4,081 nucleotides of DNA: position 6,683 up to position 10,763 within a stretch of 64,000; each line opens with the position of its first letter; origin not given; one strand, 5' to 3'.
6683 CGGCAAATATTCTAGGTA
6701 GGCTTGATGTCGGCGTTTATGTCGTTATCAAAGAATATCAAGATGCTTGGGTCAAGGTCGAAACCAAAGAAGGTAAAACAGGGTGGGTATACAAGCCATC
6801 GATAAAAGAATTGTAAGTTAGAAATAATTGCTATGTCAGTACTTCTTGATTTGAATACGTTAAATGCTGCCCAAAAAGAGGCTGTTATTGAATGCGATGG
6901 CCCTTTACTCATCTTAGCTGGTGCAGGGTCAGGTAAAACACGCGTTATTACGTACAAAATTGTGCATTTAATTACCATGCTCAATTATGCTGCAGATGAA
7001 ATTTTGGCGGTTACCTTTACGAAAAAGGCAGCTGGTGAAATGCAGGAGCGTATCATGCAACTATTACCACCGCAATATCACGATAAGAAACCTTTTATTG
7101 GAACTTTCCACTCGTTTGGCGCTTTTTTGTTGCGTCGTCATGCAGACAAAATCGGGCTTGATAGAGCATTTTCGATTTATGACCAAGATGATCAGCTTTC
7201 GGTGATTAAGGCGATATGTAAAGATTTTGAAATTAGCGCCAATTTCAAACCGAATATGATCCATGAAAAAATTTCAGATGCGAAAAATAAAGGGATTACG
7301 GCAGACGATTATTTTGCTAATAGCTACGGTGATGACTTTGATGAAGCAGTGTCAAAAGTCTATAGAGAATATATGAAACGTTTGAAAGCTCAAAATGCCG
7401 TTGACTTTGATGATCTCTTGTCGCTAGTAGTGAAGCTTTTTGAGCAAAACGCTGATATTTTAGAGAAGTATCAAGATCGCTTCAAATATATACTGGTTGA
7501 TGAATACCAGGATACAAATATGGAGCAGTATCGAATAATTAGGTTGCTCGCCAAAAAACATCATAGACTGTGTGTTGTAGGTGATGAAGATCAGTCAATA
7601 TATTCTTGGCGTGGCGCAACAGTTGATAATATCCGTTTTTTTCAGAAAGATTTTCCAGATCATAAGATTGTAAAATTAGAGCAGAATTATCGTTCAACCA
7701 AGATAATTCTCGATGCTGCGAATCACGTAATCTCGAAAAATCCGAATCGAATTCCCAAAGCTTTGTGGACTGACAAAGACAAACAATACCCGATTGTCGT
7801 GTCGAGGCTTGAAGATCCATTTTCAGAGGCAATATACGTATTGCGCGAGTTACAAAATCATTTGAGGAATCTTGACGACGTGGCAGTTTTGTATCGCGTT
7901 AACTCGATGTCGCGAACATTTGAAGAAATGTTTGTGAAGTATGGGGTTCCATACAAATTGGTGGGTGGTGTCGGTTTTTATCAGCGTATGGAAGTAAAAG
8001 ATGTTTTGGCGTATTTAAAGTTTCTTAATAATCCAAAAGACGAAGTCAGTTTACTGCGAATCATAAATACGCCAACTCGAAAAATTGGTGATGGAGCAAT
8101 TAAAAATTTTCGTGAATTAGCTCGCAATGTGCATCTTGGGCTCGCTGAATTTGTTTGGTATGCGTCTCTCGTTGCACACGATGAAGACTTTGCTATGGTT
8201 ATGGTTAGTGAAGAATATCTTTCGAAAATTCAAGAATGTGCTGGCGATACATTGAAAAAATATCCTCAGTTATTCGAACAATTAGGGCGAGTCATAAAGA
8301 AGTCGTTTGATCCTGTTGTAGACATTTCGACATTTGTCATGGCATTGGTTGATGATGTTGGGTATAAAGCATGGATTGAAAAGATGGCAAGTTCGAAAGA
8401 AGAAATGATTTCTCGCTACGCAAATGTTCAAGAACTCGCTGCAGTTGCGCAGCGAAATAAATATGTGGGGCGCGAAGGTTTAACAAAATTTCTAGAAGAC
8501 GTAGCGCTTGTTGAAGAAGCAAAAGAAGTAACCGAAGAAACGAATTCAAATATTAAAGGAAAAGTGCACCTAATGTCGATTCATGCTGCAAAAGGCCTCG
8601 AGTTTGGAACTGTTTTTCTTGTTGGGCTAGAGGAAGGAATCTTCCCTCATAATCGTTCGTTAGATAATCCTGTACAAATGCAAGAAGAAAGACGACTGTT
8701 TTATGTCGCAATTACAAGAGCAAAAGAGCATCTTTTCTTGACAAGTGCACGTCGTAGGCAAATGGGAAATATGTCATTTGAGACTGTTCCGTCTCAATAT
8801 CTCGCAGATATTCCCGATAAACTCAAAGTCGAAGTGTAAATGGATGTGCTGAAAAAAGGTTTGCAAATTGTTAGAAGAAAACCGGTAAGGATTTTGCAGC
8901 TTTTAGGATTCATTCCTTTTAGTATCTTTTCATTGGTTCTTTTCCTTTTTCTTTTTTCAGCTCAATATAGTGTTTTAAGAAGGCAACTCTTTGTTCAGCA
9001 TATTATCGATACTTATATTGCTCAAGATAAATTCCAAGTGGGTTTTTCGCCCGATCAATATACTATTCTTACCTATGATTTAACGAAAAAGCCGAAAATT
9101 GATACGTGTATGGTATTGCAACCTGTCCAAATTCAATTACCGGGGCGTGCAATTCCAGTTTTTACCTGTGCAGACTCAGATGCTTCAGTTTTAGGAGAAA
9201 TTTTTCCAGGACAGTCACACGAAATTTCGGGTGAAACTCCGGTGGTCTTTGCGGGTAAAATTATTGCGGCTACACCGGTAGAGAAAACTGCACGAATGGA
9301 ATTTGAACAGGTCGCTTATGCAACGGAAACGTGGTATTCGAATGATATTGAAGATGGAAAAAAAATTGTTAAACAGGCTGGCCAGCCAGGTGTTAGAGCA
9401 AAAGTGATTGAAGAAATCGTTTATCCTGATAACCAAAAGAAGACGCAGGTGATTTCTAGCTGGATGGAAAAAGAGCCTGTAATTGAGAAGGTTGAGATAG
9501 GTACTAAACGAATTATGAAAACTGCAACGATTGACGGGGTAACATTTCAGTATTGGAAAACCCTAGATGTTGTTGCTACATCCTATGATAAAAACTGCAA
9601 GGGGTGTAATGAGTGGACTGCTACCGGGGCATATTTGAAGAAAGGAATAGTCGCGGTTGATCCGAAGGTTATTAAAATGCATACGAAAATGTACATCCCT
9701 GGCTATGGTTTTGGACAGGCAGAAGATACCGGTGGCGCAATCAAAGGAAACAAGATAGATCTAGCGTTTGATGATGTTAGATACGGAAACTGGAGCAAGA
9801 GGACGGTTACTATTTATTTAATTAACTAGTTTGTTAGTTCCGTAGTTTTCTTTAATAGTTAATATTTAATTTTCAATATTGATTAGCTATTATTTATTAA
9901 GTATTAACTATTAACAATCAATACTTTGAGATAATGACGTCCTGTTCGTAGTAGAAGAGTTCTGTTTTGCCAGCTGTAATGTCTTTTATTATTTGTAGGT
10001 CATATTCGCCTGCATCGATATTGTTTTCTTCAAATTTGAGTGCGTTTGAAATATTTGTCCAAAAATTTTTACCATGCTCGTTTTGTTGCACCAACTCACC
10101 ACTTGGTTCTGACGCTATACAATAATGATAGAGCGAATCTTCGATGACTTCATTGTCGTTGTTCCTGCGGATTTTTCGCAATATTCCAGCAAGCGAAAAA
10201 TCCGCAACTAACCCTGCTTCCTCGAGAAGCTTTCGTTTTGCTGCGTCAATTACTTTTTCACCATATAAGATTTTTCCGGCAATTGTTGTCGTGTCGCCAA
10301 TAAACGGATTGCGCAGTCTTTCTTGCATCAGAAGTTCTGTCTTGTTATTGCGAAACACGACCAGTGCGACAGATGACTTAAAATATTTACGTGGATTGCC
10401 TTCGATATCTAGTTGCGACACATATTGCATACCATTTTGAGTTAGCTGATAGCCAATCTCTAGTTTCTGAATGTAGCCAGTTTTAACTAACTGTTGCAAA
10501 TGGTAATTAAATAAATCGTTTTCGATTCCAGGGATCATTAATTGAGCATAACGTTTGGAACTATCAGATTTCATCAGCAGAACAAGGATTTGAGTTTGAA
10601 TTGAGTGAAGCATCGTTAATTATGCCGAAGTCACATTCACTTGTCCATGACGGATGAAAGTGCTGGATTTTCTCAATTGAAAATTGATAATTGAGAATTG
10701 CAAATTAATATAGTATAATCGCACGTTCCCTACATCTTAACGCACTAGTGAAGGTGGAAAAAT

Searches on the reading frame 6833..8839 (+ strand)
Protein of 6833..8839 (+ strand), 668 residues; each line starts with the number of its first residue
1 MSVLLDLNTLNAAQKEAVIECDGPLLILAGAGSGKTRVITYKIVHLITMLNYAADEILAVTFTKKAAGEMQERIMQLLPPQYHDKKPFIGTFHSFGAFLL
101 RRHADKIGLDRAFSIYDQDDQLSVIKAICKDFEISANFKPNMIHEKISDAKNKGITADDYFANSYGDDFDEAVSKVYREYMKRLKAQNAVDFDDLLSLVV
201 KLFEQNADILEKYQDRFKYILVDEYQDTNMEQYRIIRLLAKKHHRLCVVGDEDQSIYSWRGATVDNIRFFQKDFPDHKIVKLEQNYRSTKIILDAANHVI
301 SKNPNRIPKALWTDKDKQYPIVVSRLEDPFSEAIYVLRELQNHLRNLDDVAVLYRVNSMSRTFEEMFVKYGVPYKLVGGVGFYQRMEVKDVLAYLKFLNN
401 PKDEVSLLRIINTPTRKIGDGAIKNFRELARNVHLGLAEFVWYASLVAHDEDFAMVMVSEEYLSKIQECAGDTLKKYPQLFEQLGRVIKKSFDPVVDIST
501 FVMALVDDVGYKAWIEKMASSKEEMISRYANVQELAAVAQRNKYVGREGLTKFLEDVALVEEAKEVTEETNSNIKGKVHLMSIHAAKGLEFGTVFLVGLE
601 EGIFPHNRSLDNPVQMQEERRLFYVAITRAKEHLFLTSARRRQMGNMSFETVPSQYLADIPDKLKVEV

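Call 8: search_protein_families(library=pfam, proteins=[window:6833-8839:+], max_evalue=0.01)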
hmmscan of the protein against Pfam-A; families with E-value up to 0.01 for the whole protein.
window:6833-8839:+ (668 aa): 8 families
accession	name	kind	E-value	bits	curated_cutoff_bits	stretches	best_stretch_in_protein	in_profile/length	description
PF00580.27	UvrD-helicase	-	6.8e-91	305.1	23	1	10-275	1-271/271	UvrD/REP helicase N-terminal domain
PF13361.12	UvrD_C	-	4e-73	247.3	25.6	1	280-640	1-349/350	UvrD-like helicase C-terminal domain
PF13245.12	AAA_19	-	1.3e-23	84.1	25.1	1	14-258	1-132/134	AAA domain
PF13538.12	UvrD_C_2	-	4.1e-11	43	27.4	1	578-636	2-51/52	UvrD-like helicase C-terminal domain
PF01443.25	Viral_helicase1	-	3.6e-07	30.7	21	0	555-635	160-225/228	Viral superfamily 1 RNA helicase core domain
PF13604.12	AAA_30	-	1.7e-05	25.1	27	0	10-73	2-65/191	AAA domain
PF13087.12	AAA_12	-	0.0042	17.1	27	0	519-637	76-191/195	AAA domain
PF13086.12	AAA_11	-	0.008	16.4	27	0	10-254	2-249/257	AAA domain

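Call 9: search_protein_families(library=ncbifam, proteins=[window:6833-8839:+], max_evalue=0.01)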
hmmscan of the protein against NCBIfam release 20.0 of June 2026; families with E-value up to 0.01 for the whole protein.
window:6833-8839:+ (668 aa): 18 families
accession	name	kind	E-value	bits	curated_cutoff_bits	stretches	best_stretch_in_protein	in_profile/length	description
TIGR01073.1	pcrA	equivalog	7e-211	702.4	911.2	1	7-664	2-635/725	DNA helicase PcrA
TIGR01074.1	rep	equivalog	6e-171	570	951.45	1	10-662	2-635/668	DNA helicase Rep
NF008743.0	PRK11773.1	equivalog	5e-168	560.7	965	1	6-665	6-641/720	DNA helicase II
TIGR01075.1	uvrD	equivalog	8.4e-161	536.7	1144.45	1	7-664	2-635/715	DNA helicase II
NF008172.0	PRK10919.1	equivalog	3.7e-138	461.6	1168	1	10-662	3-635/673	DNA helicase Rep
TIGR02785.1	addA_Gpos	equivalog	4.3e-56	190.5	707.65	4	169-301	337-481/1234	helicase-exonuclease AddAB subunit AddA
NF008276.0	PRK11054.1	equivalog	1.5e-53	182.4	543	3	175-359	394-572/684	DNA helicase IV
TIGR00609.1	recB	equivalog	7.2e-41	140.3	696.05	3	172-305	325-460/1175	exodeoxyribonuclease V subunit beta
TIGR02784.1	addA_alphas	equivalog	3.7e-36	124.9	860.75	4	175-303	346-496/1138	double-strand break repair helicase AddA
NF010487.0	PRK13909.1-4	equivalog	1.9e-35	122.4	759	2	183-398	291-526/924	RecB-like helicase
NF010485.0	PRK13909.1-2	equivalog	1.1e-34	119.9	650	2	174-411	285-536/909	RecB-like helicase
NF010486.0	PRK13909.1-3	equivalog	6.1e-18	64.2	1109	2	185-300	297-423/921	RecB-like helicase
NF008128.0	PRK10876.1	equivalog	1.6e-16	59.2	1697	1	172-303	331-464/1181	exodeoxyribonuclease V subunit beta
NF010484.0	PRK13909.1-1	equivalog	6.2e-16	57.3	1074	2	189-314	312-449/945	RecB-like helicase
NF041464.1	HelD_BACSU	equivalog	5.7e-13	47.7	419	2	211-366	541-692/779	RNA polymerase recycling motor HelD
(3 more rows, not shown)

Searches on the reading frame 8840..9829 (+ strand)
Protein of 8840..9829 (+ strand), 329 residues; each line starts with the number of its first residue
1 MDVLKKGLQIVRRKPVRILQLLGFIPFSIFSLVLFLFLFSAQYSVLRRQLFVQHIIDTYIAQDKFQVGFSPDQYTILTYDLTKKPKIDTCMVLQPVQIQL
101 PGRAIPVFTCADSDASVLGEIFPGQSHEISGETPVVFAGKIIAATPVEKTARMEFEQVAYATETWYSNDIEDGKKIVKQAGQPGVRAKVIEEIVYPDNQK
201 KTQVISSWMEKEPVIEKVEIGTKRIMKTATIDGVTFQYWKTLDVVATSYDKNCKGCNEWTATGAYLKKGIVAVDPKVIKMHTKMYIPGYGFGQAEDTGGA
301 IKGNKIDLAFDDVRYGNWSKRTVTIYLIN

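Call 8: search_protein_families(library=pfam, proteins=[window:8840-9829:+], max_evalue=0.01)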
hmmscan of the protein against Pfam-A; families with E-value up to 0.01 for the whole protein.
window:8840-9829:+ (329 aa): 2 families
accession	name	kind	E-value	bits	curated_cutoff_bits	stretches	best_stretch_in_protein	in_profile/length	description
PF06725.17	3D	-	7.7e-12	45.7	23.8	1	271-311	3-50/72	3D domain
PF07501.17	G5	-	4.1e-10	40.2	23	1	155-223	7-75/75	G5 domain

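Call 9: search_protein_families(library=ncbifam, proteins=[window:8840-9829:+], max_evalue=0.01)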
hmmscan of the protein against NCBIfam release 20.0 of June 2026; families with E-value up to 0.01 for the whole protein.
window:8840-9829:+ (329 aa): 5 families
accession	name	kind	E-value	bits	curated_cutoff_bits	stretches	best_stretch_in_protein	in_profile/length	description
NF058633.1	StatPhSurvSpsC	equivalog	8.6e-15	54.9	280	1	270-328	131-191/223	stationary phase survival protein SpsC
NF040677.1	wall_bind_EntC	exception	6.5e-14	51.6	770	1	269-329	361-422/422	cell wall-binding protein EntC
NF040670.1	wall_bind_EntA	exception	1.1e-11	44.7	560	1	268-326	229-288/291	cell wall-binding protein EntA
NF040675.1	wall_bind_EntD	exception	1.6e-11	44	590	1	256-328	232-309/310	cell wall-binding protein EntD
NF040676.1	wall_bind_EntB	exception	2.6e-11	42.8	780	1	268-325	429-487/490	cell wall-binding protein EntB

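Call 20: search_protein_families(library=phrogs, proteins=[window:8840-9829:+], max_evalue=1)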
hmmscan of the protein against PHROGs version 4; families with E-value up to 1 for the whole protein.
window:8840-9829:+ (329 aa): 9 families
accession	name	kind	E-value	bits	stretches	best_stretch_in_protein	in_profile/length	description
phrog_6631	-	unknown function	7.5e-20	72.5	1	237-329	147-251/251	-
phrog_2307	-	other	1.4e-19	71.7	1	239-328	111-211/212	L-alanyl-D-glutamate peptidase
phrog_20590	-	other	7.3e-19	69.2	1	239-325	149-240/242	peptidase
phrog_22529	-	unknown function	2.2e-13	51.1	1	237-324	49-145/148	-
phrog_18207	-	unknown function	9.9e-08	33.1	1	220-313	121-225/240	-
phrog_25245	-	unknown function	7.3e-07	29.8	1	245-312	87-155/178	-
phrog_33758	-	unknown function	2.1e-05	25.4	1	258-309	93-152/173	-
phrog_27183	-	unknown function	0.0007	20.4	1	227-310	83-176/196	-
phrog_9305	-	unknown function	0.097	13.9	1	193-245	9-61/111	-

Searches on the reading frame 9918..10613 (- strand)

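Call 8: search_protein_families(library=pfam, proteins=[window:9918-10613:-], max_evalue=0.01)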
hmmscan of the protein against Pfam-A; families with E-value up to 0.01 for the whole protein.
window:9918-10613:- (231 aa): 5 families
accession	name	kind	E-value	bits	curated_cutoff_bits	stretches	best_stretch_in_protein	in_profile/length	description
PF00293.34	NUDIX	-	4.6e-12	46.5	21.1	1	82-196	5-123/134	NUDIX domain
PF24038.1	DUF7347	-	9.9e-06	26.2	27.6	1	8-66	15-75/77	Domain of unknown function (DUF7347)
PF14686.12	fn3_3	-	0.00017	21.8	24.4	1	174-229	17-68/75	Polysaccharide lyase family 4, domain II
PF14947.12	HTH_45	-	0.0041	17.5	25.5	1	29-68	30-69/77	Winged helix-turn-helix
PF10711.15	DUF2513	-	0.0082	16.9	29.6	0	10-72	11-74/100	Hypothetical protein (DUF2513)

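Call 9: search_protein_families(library=ncbifam, proteins=[window:9918-10613:-], max_evalue=0.01)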
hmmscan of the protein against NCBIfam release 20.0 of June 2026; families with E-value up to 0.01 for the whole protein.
window:9918-10613:- (231 aa): 3 families
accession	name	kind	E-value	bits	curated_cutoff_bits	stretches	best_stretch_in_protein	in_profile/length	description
NF006961.0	PRK09438.1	equivalog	0.00019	20.9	103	1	80-164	9-89/151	dihydroneopterin triphosphate diphosphatase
TIGR00586.1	mutt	equivalog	0.0016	18.4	97.9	1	80-138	5-64/129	8-oxo-dGTP diphosphatase MutT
NF053610.1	Sso10a_fam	subfamily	0.0063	16.5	60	0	31-64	30-63/64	Sso10a family chromatin protein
